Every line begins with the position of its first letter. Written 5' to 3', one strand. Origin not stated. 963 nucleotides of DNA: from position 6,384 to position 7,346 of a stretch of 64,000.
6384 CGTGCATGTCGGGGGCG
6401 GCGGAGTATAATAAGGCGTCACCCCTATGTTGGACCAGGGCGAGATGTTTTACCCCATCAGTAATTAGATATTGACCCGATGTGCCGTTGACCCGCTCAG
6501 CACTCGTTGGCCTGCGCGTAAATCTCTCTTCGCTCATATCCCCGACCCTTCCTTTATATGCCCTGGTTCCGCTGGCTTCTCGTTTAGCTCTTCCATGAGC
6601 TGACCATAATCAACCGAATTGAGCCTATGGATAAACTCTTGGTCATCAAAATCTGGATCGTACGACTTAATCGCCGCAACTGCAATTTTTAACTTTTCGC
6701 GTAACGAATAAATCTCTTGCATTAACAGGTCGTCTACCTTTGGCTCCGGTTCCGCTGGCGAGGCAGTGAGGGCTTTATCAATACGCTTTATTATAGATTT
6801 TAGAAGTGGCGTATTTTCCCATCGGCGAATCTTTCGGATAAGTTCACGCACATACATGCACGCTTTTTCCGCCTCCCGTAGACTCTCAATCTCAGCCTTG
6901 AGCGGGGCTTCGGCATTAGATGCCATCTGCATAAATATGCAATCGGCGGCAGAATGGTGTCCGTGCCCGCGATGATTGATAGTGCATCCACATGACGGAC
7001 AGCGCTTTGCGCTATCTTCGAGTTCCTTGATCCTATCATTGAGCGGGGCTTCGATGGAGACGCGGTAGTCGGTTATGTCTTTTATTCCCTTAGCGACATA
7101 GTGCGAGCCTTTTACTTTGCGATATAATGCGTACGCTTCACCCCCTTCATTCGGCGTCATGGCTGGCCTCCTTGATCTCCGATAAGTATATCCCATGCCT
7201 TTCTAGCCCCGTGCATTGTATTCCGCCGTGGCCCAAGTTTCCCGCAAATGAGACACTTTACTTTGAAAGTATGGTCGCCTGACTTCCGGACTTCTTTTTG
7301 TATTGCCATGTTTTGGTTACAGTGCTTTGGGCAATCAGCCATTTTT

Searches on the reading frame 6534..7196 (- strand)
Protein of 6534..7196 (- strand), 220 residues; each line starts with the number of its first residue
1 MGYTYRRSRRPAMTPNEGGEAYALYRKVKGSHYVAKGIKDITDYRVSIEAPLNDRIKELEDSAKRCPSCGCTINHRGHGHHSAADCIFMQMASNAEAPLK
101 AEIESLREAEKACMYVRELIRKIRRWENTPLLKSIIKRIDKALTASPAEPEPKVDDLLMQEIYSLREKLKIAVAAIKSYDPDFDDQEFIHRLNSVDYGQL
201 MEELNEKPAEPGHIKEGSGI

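Call 31: search_protein_families(library=pfam, proteins=[window:6534-7196:-], max_evalue=0.01)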
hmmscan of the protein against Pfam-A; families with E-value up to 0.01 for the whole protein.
window:6534-7196:- (220 aa): 1 family
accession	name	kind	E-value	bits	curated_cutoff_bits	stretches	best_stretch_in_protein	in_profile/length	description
PF13902.11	R3H-assoc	-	0.0075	17.1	25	0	121-151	23-53/127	R3H-associated N-terminal domain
